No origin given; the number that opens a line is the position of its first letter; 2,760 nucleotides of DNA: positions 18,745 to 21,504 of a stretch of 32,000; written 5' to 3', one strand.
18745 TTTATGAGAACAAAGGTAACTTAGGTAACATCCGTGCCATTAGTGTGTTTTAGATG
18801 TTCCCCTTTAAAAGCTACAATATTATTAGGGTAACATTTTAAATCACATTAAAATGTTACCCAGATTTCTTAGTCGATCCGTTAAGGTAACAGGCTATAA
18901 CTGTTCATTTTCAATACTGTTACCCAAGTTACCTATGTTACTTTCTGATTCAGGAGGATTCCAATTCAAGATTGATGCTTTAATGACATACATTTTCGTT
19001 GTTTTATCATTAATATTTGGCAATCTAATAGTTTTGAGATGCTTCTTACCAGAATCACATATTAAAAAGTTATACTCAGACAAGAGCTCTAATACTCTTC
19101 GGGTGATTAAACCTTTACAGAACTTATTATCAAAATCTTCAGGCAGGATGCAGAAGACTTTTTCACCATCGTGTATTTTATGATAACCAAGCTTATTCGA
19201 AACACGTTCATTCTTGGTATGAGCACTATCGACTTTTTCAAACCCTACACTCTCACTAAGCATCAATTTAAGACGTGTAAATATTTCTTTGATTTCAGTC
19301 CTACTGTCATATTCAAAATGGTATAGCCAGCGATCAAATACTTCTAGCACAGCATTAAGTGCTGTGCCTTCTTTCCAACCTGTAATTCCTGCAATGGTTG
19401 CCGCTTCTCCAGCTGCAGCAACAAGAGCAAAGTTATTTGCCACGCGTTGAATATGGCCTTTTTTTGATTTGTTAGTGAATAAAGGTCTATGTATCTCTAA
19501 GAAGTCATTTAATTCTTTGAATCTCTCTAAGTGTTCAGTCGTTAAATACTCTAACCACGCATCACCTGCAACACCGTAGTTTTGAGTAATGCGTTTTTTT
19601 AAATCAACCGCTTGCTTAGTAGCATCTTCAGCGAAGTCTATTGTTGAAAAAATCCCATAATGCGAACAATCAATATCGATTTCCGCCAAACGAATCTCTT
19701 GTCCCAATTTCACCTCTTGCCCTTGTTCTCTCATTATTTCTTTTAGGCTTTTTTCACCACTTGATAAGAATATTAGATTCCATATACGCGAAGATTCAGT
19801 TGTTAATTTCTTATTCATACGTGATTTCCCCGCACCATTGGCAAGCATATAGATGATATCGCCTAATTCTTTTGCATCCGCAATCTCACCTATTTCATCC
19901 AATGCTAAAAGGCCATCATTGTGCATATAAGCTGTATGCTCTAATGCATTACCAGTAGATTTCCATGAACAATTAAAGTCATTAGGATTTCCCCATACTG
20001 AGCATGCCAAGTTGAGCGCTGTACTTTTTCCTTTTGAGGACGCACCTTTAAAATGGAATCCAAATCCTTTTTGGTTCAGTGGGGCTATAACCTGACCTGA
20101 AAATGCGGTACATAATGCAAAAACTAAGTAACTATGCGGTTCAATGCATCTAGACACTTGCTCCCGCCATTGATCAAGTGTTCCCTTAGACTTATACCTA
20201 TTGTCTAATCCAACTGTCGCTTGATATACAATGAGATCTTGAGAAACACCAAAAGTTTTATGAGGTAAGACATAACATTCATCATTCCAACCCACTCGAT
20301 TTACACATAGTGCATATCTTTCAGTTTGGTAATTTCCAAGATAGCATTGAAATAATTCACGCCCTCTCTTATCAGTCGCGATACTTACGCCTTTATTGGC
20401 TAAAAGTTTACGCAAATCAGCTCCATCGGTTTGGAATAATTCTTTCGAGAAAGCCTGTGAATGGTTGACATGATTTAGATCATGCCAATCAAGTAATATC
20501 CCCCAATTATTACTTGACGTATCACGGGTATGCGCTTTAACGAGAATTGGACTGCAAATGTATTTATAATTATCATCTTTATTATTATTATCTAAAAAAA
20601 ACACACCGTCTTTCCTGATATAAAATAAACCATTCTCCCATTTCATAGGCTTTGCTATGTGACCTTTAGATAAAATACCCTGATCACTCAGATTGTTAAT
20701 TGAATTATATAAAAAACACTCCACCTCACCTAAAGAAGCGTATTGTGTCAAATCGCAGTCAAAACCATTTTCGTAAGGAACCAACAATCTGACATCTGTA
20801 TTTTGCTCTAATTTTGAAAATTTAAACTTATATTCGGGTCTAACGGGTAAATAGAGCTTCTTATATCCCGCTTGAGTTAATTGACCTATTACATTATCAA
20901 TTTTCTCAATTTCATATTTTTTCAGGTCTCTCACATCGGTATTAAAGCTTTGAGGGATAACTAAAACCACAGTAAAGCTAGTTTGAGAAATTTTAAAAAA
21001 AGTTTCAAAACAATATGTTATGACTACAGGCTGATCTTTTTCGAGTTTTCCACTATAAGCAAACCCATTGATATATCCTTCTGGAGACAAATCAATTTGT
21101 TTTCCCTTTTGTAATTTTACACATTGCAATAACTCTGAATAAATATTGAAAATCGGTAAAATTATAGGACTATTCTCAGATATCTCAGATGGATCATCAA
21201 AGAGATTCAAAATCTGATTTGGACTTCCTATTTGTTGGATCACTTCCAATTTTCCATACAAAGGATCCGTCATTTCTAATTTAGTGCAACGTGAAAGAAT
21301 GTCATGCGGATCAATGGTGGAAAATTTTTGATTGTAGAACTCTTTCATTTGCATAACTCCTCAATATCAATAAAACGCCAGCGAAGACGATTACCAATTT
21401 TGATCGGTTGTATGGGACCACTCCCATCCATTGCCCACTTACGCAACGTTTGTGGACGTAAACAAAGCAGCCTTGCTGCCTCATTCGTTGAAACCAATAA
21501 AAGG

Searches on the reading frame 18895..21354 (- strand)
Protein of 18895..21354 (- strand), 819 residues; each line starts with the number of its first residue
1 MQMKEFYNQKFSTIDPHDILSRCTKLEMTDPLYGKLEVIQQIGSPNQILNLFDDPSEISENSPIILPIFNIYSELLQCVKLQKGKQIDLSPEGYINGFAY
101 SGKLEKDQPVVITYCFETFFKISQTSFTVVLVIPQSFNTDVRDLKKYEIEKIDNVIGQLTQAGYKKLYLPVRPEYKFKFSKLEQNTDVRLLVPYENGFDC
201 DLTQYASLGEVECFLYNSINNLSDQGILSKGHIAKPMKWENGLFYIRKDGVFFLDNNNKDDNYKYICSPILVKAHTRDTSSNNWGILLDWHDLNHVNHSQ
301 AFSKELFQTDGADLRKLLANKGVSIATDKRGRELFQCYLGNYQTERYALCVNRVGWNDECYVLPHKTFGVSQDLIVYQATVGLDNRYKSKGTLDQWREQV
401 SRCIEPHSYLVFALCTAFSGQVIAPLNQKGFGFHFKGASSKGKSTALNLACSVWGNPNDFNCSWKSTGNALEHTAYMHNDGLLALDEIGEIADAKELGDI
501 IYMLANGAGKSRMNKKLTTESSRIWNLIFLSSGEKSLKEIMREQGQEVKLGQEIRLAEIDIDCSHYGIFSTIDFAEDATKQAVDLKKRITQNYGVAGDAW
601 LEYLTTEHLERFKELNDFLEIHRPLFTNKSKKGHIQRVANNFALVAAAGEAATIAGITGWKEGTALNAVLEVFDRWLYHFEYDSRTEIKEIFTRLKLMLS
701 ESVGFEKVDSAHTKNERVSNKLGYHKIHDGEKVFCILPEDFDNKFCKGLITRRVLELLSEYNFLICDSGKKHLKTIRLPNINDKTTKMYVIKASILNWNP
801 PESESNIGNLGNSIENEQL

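Call 10: search_protein_families(library=pfam, proteins=[window:18895-21354:-], max_evalue=0.01)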
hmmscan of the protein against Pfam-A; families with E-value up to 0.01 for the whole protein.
window:18895-21354:- (819 aa): 1 family
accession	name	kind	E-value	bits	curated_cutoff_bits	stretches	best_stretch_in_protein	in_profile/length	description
PF06048.17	DUF927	-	2.9e-76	257.3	22.6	1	244-516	1-276/284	Domain of unknown function (DUF927)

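Call 24: find_encoding_contigs(protein=window:18895-21348:-, flank=6000, max_places=10)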
Protein window:18895-21348:- (817 aa): 1 contig read that carries it; 1 place shown.
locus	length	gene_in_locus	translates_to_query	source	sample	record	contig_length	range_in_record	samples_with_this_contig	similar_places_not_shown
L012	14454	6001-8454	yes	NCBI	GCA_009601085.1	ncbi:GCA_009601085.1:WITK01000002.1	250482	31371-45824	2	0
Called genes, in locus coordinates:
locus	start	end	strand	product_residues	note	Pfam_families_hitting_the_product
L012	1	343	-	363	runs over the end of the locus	PF01926:MMR_HSR1, PF02421:FeoB_N (weak), PF06071:YchF-GTPase_C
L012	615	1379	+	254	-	PF13417:GST_N_3, PF13409:GST_N_2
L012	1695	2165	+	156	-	PF13404:HTH_AsnC-type (weak), PF13412:HTH_24, PF01037:AsnC_trans_reg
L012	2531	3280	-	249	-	PF20772:TACO1_YebC_N, PF01709:Transcrip_reg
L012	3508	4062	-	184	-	PF01553:Acyltransferase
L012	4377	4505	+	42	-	-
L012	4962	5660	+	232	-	-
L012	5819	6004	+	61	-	PF12728:HTH_17 (weak)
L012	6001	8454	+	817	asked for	PF06048:DUF927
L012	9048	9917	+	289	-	PF01609:DDE_Tnp_1, PF13612:DDE_Tnp_1_3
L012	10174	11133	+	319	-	PF01867:Cas_Cas1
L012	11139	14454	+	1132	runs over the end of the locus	PF21384:Cas3_I-F_Cas2, PF18019:Cas3_HD (weak), PF00270:DEAD (faint), PF22590:Cas3-like_C_2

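Call 67: find_homologous_proteins(query=window:18895-21348:-, max_evalue=1e-50)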
Query window:18895-21348:- (817 aa): 494 proteins with E <= 1e-50 among 6117 candidates; the best 120 are listed.
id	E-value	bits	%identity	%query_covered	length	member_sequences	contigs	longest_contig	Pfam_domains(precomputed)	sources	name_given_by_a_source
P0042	0.0e+0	1894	100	100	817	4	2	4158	PF06048.18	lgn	-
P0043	9.4e-279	945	54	96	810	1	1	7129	PF06048.18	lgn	-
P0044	3.6e-274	930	53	96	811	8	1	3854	PF06048.18,PF18662.8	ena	-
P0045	2.6e-272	924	53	98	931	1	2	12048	PF06048.18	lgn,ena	-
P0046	3.6e-272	923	53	98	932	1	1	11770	PF06048.18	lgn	-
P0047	8.3e-272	922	53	98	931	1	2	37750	PF06048.18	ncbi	-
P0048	8.9e-272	922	53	98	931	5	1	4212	PF06048.18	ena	-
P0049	1.5e-271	921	53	98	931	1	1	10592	PF06048.18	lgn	-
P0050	1.8e-271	921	52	98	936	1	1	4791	PF18135.8,PF06048.18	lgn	-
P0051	2.6e-271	921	55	96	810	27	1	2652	PF06048.18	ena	-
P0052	7.3e-271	919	52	98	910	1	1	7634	PF06048.18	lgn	-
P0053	9.4e-271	919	53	98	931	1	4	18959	PF06048.18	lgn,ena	-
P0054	1.5e-270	918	53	96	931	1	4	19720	PF06048.18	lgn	-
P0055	2.3e-270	917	54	97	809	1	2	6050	PF06048.18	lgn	-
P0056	2.3e-270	917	53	96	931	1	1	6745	PF06048.18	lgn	-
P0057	2.6e-270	917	52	98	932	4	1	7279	PF06048.18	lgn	-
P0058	4.9e-270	916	53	96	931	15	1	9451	PF06048.18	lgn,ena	-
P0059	5.7e-270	916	52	98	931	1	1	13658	PF06048.18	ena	-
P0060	5.8e-270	916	52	98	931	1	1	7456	PF06048.18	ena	-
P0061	6.6e-270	916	53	96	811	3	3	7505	PF06048.18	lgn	-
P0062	7.1e-270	916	53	98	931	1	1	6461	PF06048.18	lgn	-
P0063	7.3e-270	916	53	98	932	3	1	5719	PF06048.18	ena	-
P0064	1.7e-269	915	52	96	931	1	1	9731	PF06048.18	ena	-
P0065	2.0e-269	914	52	98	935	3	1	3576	PF06048.18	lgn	-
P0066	2.7e-269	914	54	96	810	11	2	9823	PF06048.18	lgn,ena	-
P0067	4.7e-269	913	54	97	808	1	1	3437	PF06048.18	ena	-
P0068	5.4e-269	913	52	98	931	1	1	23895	PF06048.18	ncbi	ncbi:MAG: DUF927 domain-containing protein [Acinetobacter towneri]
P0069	7.9e-269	912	54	97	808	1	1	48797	PF06048.18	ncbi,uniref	ncbi:DUF927 domain-containing protein [Acinetobacter amyesii]|uniref:DUF927 domain-containing protei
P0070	1.0e-268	912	52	98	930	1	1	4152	PF06048.18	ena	-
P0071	1.3e-268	912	53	96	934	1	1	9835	PF06048.18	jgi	jgi:putative DNA primase/helicase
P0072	1.3e-268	912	53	97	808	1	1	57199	PF06048.18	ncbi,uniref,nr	ncbi:DUF927 domain-containing protein [Acinetobacter lwoffii]|uniref:DUF927 domain-containing protei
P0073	1.3e-268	912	53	97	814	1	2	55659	PF06048.18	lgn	-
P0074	1.5e-268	912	53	96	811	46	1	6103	PF06048.18,PF18662.8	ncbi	-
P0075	1.5e-268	911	53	96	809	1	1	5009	PF06048.18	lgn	-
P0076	1.5e-268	911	54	97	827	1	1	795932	PF06048.18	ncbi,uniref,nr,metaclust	ncbi:hypothetical protein F965_01264 [Acinetobacter schindleri NIPH 900]|uniref:DUF927 domain-contai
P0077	1.9e-268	911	53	97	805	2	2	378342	PF06048.18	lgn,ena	-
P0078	2.3e-268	911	54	97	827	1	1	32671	PF06048.18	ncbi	-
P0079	2.7e-268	911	52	99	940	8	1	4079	PF06048.18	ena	-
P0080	3.4e-268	910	53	97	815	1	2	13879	PF06048.18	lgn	-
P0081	4.5e-268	910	53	96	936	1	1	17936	PF06048.18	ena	-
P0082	4.6e-268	910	53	97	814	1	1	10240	PF06048.18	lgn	-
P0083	5.2e-268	910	54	96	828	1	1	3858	PF06048.18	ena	-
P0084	5.2e-268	910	53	98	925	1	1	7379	PF06048.18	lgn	-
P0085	5.5e-268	910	53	97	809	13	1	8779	PF06048.18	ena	-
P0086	6.8e-268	909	53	97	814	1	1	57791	PF06048.18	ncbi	-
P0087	6.8e-268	909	53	97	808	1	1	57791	PF06048.18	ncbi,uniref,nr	ncbi:DUF927 domain-containing protein [Acinetobacter ursingii]|uniref:DUF927 domain-containing prote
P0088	7.2e-268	909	54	97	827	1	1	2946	PF06048.18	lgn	-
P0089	1.1e-267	909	53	97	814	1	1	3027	PF06048.18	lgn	-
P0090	1.4e-267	908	53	97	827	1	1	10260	PF06048.18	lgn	-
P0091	1.7e-267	908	54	96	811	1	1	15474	PF06048.18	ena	-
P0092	2.1e-267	908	54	97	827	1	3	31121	PF06048.18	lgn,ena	-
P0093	3.4e-267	907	53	97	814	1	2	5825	PF06048.18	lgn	-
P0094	4.3e-267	907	53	97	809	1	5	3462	PF06048.18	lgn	-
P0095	4.6e-267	907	53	97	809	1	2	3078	PF06048.18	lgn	-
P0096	5.7e-267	906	53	97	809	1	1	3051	PF06048.18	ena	-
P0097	1.5e-266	905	53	97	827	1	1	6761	PF06048.18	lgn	-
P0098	2.2e-266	904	53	97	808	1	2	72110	PF06048.18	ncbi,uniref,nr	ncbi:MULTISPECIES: DUF927 domain-containing protein [unclassified Acinetobacter]|uniref:DUF927 domai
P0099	3.6e-266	904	52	99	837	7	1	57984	PF06048.18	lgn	-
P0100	5.5e-266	903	54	96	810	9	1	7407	PF06048.18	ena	-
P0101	6.2e-266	903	53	97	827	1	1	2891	PF06048.18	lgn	-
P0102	7.6e-266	903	52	97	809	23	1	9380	PF06048.18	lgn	-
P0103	8.7e-266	902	53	97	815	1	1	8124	PF06048.18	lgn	-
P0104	8.8e-266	902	53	97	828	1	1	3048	PF06048.18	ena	-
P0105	1.8e-265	901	54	96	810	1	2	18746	PF06048.18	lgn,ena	-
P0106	1.9e-265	901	52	98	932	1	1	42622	PF06048.18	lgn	-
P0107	2.8e-265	901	54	96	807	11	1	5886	PF06048.18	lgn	-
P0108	4.2e-265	900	53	97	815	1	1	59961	PF06048.18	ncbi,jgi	-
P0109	4.5e-265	900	54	96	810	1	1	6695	PF06048.18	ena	-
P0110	5.2e-265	900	53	97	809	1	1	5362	PF06048.18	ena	-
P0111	5.6e-265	900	52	96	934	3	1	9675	PF06048.18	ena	-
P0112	1.1e-264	899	53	96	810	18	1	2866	PF06048.18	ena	-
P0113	1.5e-264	898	53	97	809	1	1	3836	PF06048.18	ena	-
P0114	1.5e-264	898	53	97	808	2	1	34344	PF06048.18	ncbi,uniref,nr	ncbi:DUF927 domain-containing protein [Acinetobacter indicus]|uniref:DUF927 domain-containing protei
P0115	1.7e-264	898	52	97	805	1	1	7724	PF06048.18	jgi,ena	-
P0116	2.0e-264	898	53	97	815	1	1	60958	PF06048.18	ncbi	-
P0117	2.0e-264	898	53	97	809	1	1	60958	PF06048.18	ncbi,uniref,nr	ncbi:DUF927 domain-containing protein [Acinetobacter sp. YH12041]|uniref:DUF927 domain-containing pr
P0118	2.2e-264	898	52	97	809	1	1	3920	PF06048.18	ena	-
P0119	2.7e-264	897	53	96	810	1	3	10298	PF06048.18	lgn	-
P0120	4.5e-264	897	52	97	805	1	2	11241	PF06048.18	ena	-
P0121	8.4e-264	896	53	97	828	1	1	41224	PF06048.18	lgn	-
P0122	1.0e-263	895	53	96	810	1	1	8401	PF06048.18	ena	-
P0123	1.2e-263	895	53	97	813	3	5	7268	PF06048.18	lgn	-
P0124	1.2e-263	895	54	96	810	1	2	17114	PF06048.18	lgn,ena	-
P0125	1.7e-263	895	50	100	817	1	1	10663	PF06048.18,PF18662.8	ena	-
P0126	2.2e-263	894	53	97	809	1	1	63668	PF06048.18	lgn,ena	-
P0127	2.8e-262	891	53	97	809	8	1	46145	PF06048.18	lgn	-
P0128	3.3e-262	891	53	96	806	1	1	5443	PF06048.18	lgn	-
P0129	6.9e-262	889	53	96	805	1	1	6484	PF06048.18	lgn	-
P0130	1.0e-261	889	53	97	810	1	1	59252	PF06048.18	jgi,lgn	-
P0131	2.8e-261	887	52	96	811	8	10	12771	PF06048.18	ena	-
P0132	3.6e-261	887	52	97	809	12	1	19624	PF06048.18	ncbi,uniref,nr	ncbi:DUF927 domain-containing protein [Acinetobacter sp. YH12097]|uniref:DUF927 domain-containing pr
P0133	1.1e-260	885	52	97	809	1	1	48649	PF06048.18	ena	-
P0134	6.6e-260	883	51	98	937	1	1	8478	PF06048.18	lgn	-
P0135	7.2e-260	883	51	98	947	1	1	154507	PF06048.18,PF18662.8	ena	-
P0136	2.4e-259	881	53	96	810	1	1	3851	PF06048.18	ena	-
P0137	3.0e-258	877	51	98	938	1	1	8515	PF06048.18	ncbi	-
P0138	3.6e-258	877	52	97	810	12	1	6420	PF06048.18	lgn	-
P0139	4.6e-258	877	52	97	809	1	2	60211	PF06048.18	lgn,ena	-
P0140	1.0e-257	876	52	96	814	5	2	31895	PF06048.18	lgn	-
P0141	1.9e-257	875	52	97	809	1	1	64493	PF06048.18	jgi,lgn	-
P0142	8.1e-256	869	52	97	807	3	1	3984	PF06048.18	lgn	-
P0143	1.3e-255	869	55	90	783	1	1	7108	PF06048.18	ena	-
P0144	3.8e-255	867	51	97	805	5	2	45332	PF06048.18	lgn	-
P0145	1.3e-254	865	50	97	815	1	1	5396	PF06048.18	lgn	-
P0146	8.3e-252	856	52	95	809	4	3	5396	PF06048.18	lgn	-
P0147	8.9e-252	856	51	96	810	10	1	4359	PF06048.18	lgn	-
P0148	1.3e-251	855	51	98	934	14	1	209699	PF06048.18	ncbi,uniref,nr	ncbi:DUF927 domain-containing protein [Acinetobacter bereziniae]|uniref:DUF927 domain-containing pro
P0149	1.6e-251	855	51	97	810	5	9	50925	PF06048.18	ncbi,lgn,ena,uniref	ncbi:DUF927 domain-containing protein [Acinetobacter guillouiae]|uniref:DUF927 domain-containing pro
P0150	1.7e-251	855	50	99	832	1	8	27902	PF06048.18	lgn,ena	-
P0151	1.7e-250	852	51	97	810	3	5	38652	PF06048.18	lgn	-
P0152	2.6e-250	851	52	95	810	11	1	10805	PF06048.18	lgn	-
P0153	2.2e-247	841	50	97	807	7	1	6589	PF06048.18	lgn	-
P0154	1.5e-246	839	51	97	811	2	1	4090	PF06048.18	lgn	-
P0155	1.4e-245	836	49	97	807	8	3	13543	PF06048.18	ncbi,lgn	-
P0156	2.0e-245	835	49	99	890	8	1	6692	PF06048.18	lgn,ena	-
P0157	1.7e-244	832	50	97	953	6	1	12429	PF06048.18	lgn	-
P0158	3.6e-243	828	51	96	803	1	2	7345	PF06048.18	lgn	-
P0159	1.4e-241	822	49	96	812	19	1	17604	PF06048.18,PF18662.8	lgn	-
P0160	1.2e-240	819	49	96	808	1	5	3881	PF06048.18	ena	-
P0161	8.1e-240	816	47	96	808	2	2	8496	PF06048.18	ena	-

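Call 68: find_encoding_contigs(protein=P0042, flank=5000, max_places=6)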
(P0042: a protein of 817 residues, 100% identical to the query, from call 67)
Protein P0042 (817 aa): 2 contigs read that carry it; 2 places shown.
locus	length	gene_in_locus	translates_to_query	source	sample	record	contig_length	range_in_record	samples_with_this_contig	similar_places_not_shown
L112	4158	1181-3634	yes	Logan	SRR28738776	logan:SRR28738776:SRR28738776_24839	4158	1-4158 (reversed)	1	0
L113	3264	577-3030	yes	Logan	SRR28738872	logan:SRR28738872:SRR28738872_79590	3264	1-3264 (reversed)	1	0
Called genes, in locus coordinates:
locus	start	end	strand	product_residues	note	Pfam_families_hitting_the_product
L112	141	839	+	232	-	-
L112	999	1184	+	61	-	PF12728:HTH_17 (weak)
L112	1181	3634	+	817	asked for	PF06048:DUF927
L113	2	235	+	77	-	?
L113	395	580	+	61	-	PF12728:HTH_17 (weak)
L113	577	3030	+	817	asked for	PF06048:DUF927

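Call 82: find_encoding_contigs(protein=P0076, flank=10000, max_places=3)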
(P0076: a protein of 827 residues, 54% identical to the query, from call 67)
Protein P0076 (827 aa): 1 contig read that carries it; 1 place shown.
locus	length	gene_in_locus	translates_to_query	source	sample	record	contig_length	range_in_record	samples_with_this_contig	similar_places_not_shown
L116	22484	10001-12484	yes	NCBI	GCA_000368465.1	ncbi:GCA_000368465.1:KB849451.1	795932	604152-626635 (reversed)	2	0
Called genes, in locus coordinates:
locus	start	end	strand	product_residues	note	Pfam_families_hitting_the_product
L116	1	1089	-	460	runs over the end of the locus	PF11638:DnaA_N, PF00308:Bac_DnaA, PF01695:IstB_IS21, PF13401:AAA_22 (faint), PF00004:AAA, PF08299:Bac_DnaA_C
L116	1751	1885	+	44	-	PF00468:Ribosomal_L34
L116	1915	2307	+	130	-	PF00825:Ribonuclease_P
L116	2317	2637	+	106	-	PF01809:YidD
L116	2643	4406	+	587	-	PF14849:YidC_periplas, PF02096:60KD_IMP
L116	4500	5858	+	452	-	PF10396:TrmE_N, PF12631:MnmE_helical, PF00071:Ras (weak), PF01926:MMR_HSR1, PF02421:FeoB_N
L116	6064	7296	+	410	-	PF13356:Arm-DNA-bind_3, PF22022:Phage_int_M (weak), PF00589:Phage_integrase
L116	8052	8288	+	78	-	PF12728:HTH_17 (weak), PF05930:Phage_AlpA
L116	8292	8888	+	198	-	-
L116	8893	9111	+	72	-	PF22324:HTH_91 (weak), PF14090:HTH_39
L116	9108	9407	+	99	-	PF02498:Bro-N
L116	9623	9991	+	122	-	-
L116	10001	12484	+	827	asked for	PF06048:DUF927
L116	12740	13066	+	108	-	PF00436:SSB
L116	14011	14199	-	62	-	-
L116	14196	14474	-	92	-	-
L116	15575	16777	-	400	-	PF03209:PUCC (weak), PF00083:Sugar_tr (weak), PF07690:MFS_1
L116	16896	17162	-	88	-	PF02583:Trns_repr_metal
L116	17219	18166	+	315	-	PF01545:Cation_efflux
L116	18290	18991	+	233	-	PF10411:DsbC_N, PF01323:DSBA (faint), PF13098:Thioredoxin_2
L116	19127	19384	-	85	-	PF04226:Transgly_assoc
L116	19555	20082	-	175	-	PF00156:Pribosyltran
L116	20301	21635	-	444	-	PF01979:Amidohydro_1, PF07969:Amidohydro_3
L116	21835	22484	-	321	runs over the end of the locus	PF03741:TerC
